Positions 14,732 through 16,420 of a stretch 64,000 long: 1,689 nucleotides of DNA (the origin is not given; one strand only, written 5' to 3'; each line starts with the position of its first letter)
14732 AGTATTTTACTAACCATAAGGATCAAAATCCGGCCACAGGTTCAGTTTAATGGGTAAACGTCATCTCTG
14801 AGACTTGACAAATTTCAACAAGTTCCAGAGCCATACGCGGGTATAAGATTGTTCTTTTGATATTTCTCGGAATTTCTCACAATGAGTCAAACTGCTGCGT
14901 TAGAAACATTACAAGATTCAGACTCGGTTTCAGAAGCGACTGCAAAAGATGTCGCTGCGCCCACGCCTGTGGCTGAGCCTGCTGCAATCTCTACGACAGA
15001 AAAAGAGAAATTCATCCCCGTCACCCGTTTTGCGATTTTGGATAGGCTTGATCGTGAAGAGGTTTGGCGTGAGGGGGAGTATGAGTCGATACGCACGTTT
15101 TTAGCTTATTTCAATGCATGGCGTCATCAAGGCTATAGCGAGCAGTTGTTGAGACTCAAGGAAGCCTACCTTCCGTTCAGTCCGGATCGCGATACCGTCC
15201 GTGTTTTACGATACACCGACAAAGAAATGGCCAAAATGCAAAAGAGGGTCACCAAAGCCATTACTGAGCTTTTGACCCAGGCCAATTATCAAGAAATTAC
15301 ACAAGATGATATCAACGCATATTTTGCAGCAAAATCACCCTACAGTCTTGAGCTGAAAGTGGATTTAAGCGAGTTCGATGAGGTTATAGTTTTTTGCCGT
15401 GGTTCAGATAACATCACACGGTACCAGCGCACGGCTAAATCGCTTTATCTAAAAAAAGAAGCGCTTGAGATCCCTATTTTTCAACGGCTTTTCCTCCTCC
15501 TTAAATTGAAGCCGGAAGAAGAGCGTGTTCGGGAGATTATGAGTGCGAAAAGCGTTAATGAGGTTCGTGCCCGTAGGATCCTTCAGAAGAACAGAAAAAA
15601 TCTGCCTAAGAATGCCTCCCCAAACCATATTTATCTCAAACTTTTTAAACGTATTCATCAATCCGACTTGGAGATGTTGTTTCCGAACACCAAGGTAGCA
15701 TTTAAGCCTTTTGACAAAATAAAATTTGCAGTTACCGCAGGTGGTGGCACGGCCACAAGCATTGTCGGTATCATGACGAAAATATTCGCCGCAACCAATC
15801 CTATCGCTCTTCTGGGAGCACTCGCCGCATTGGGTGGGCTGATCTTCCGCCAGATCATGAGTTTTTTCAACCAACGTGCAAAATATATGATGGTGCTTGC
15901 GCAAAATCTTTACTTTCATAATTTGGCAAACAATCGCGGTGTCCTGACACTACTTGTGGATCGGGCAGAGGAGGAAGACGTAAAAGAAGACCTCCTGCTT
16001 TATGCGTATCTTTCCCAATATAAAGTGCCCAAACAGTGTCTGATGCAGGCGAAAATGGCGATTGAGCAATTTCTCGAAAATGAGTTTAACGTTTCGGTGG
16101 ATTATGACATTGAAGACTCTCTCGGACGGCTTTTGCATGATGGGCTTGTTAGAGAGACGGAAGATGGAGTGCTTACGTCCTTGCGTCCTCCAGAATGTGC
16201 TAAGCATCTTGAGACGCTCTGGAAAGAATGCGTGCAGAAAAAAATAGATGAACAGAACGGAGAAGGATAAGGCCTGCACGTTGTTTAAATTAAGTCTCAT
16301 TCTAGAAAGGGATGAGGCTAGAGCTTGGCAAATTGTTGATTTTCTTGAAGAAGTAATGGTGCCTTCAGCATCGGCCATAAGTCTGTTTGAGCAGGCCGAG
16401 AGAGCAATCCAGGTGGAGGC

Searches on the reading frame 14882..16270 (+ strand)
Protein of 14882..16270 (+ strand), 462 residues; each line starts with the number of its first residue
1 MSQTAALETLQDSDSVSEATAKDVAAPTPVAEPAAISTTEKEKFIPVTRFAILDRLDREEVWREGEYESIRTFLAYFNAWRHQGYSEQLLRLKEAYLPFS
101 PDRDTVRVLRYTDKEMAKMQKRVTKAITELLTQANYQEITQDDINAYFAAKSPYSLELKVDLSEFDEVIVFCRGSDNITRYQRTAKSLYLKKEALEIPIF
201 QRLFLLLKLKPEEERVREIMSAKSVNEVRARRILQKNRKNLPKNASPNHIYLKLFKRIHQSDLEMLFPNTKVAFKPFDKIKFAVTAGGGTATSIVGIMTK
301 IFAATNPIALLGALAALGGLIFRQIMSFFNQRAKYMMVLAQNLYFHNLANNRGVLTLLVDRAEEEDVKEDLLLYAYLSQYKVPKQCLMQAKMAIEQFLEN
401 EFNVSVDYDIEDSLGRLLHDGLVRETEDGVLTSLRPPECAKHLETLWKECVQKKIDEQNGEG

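Call 70: search_protein_families(library=pfam, proteins=[window:14882-16270:+], max_evalue=1e-8)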
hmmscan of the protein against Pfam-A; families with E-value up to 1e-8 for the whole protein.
window:14882-16270:+ (462 aa): 1 family
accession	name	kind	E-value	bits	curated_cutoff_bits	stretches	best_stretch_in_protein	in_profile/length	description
PF12576.13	DUF3754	-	1.6e-31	109.6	27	1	200-353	12-137/137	Protein of unknown function (DUF3754)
